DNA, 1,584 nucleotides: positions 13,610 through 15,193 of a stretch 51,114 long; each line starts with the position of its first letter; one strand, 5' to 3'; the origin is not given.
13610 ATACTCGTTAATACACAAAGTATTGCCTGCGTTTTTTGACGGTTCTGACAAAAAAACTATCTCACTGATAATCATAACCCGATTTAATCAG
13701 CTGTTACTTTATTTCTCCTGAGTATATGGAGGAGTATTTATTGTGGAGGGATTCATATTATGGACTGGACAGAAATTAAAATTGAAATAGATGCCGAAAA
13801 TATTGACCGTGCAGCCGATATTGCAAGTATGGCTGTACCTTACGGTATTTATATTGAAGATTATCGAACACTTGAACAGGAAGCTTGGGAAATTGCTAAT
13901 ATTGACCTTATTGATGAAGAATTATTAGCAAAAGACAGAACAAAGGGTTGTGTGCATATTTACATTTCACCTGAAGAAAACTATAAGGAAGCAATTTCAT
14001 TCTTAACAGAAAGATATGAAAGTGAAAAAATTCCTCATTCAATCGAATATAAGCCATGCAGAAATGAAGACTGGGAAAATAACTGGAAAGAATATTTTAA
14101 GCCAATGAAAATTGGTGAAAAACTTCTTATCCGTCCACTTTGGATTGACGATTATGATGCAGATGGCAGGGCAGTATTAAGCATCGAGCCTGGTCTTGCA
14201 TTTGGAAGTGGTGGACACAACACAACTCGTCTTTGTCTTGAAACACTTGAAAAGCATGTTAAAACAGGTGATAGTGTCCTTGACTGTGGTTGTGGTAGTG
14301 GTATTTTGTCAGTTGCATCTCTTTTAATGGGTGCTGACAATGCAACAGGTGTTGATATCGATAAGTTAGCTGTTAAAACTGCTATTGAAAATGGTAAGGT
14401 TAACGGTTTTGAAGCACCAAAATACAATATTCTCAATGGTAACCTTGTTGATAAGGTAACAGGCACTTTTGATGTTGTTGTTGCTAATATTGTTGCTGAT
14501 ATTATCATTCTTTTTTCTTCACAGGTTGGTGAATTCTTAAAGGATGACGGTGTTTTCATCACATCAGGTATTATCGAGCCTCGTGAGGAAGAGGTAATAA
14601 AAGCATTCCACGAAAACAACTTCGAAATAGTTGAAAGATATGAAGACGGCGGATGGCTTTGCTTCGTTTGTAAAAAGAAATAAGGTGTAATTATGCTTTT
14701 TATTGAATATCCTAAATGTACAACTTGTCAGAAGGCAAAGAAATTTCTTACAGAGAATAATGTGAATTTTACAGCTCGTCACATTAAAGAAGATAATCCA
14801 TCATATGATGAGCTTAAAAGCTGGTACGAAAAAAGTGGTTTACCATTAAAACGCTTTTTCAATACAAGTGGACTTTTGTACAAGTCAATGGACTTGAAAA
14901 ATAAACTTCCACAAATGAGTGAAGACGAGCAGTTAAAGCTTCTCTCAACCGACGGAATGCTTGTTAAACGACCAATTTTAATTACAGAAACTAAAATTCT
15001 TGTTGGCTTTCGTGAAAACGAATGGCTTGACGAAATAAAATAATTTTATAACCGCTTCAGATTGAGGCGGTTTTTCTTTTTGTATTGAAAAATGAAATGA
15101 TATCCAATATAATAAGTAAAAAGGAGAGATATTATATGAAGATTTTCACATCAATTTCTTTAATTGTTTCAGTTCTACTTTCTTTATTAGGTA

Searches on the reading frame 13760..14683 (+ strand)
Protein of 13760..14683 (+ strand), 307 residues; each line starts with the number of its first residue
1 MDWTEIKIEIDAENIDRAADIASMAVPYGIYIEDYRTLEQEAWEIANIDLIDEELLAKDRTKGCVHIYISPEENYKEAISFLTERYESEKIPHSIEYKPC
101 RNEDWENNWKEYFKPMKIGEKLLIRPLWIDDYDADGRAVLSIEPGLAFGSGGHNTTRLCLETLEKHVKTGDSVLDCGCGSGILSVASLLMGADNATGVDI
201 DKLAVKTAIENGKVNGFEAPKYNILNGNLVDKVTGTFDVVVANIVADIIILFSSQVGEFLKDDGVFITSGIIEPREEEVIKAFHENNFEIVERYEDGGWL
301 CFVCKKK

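Call 72: search_protein_families(library=pfam, proteins=[window:13760-14683:+], max_evalue=0.001)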
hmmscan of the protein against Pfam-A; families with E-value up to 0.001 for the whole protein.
window:13760-14683:+ (307 aa): 7 families
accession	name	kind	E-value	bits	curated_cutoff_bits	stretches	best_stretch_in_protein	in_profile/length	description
PF06325.19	PrmA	-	6.8e-81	272.4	22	1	2-307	1-296/296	Ribosomal protein L11 methyltransferase (PrmA)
PF05175.20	MTS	-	1.4e-11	44.8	23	1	155-243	19-105/170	Methyltransferase small domain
PF13847.12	Methyltransf_31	-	7.6e-10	39.1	27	1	169-289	3-128/145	Methyltransferase domain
PF13649.12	Methyltransf_25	-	2e-06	28.9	27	1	173-243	1-71/97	Methyltransferase domain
PF08241.18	Methyltransf_11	-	2.9e-05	25.1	21.2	1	174-247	1-71/95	Methyltransferase domain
PF08242.18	Methyltransf_12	-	0.00013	23.1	30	1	174-264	1-96/98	Methyltransferase domain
PF13489.12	Methyltransf_23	-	0.00025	21.3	27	1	166-245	16-90/164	Methyltransferase domain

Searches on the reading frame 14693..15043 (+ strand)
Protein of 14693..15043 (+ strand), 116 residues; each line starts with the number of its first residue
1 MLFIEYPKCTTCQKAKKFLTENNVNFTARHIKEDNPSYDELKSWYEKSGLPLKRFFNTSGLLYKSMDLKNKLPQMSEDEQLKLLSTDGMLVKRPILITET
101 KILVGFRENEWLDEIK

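Call 72: search_protein_families(library=pfam, proteins=[window:14693-15043:+], max_evalue=0.001)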
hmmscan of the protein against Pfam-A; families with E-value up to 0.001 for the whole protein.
window:14693-15043:+ (116 aa): 2 families
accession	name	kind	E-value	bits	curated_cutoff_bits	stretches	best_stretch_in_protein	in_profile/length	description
PF03960.21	ArsC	-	1.3e-17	64.3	24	1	6-112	3-77/79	ArsC family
PF00462.30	Glutaredoxin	-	5.9e-08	33.2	22.9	1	7-51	7-51/60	Glutaredoxin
